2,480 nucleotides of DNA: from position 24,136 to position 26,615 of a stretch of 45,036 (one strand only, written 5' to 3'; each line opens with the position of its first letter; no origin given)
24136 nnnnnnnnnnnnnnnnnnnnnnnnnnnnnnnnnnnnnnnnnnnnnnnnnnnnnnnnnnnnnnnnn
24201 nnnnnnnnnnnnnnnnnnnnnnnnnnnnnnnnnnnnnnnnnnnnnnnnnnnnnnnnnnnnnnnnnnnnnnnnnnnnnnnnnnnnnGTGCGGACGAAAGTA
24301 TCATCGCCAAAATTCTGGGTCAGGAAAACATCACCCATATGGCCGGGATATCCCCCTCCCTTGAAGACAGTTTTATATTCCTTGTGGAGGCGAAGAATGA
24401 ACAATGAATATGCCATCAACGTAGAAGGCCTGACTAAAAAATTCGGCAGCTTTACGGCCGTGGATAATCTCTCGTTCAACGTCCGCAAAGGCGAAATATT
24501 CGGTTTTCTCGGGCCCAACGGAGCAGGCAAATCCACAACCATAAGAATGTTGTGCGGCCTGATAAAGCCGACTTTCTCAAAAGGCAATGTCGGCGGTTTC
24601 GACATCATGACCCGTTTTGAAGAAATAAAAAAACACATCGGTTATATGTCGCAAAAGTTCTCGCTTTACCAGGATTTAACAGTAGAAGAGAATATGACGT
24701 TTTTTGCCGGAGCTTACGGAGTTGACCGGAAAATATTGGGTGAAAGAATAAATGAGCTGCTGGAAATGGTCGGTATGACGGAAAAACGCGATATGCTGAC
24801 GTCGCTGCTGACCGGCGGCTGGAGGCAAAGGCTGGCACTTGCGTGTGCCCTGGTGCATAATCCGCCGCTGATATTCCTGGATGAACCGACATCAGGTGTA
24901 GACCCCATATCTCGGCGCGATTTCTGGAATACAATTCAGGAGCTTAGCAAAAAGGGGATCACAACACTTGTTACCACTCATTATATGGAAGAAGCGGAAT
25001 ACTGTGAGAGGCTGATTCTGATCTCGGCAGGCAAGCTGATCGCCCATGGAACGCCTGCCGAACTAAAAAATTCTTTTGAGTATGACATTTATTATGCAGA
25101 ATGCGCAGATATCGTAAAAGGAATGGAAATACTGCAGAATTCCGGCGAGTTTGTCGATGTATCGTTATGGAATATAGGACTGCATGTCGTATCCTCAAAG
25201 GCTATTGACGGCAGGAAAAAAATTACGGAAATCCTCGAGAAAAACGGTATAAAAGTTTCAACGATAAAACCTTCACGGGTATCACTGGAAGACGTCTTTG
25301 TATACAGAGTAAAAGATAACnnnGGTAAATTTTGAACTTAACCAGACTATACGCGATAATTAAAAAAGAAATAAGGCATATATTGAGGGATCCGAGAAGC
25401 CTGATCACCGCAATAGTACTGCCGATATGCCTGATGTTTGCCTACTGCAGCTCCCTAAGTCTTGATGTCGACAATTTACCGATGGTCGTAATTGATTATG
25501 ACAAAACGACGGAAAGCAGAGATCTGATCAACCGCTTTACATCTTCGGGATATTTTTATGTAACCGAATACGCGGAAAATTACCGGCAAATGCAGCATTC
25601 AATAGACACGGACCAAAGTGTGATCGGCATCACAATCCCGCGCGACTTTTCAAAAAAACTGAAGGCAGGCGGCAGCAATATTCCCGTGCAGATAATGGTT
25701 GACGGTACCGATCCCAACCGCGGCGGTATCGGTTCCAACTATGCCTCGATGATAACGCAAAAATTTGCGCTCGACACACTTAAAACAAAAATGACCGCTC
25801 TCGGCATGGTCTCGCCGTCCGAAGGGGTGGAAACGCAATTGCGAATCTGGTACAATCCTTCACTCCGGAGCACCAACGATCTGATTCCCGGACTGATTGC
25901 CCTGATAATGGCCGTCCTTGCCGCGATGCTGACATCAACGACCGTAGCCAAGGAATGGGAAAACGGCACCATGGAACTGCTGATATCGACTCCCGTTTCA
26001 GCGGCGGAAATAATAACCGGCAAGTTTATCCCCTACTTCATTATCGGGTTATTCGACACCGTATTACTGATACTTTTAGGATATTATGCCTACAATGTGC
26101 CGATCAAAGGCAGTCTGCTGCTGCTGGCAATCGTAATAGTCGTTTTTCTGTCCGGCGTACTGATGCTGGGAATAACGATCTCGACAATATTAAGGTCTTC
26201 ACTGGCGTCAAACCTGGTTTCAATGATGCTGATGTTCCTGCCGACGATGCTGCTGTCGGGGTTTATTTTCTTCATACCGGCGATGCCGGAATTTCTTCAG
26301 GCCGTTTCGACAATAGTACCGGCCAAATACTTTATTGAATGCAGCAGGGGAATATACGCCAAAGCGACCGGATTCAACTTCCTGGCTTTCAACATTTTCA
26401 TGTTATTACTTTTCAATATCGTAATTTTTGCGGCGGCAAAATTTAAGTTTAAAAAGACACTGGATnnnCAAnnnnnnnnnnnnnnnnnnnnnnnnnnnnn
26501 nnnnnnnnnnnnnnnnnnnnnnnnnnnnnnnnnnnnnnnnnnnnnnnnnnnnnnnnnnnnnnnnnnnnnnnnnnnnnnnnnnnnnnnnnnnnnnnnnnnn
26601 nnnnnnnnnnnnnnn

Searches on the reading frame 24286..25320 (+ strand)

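Call 42: search_protein_families(library=pfam, proteins=[window:24286-25320:+], max_evalue=0.001)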
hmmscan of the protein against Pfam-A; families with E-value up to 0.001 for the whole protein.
window:24286-25320:+ (345 aa): 5 families
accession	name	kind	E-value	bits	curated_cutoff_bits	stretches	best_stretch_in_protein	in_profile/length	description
PF00005.33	ABC_tran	-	8e-31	107.9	25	1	60-203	2-137/137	ABC transporter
PF13304.12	AAA_21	-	7.6e-09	36.5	27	1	182-232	244-298/304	AAA domain, putative AbiEii toxin, Type IV TA system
PF13732.12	DrrA1-3_C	-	4.4e-05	24.6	27.4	1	255-339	1-78/81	ATP-binding protein DrrA1-3-like, C-terminal domain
PF02463.25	SMC_N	-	0.00012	22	40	0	154-247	122-212/220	RecF/RecN/SMC N terminal domain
PF13476.12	AAA_23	-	0.00035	21.7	27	1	51-93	5-43/201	AAA domain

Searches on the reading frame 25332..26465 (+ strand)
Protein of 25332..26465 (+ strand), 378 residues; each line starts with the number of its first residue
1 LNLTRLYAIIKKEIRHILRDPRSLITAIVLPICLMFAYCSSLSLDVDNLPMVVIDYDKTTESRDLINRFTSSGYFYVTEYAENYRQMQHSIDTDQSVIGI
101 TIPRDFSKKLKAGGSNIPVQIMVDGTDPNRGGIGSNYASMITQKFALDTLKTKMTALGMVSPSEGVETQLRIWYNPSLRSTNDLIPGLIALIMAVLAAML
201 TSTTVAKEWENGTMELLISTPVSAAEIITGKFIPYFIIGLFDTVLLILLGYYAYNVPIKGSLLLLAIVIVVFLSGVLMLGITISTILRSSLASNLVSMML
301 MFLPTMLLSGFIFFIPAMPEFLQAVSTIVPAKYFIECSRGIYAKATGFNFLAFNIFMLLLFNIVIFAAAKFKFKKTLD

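Call 42: search_protein_families(library=pfam, proteins=[window:25332-26465:+], max_evalue=0.001)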
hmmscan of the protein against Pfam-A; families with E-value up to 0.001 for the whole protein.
window:25332-26465:+ (378 aa): 4 families
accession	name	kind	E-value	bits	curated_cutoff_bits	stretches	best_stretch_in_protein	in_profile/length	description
PF12698.13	ABC2_membrane_3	-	1.5e-42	146.4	31.6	1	24-369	4-345/347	ABC-2 family transporter protein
PF12679.13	ABC2_membrane_2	-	2.8e-25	89.6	27.2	1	8-368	2-273/283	ABC-2 family transporter protein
PF01061.29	ABC2_membrane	-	2.5e-19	70.1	26.9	1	183-341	47-209/211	ABC-2 type transporter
PF13346.12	ABC2_membrane_5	-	0.00057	19.9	25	0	187-312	37-164/205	ABC-2 family transporter protein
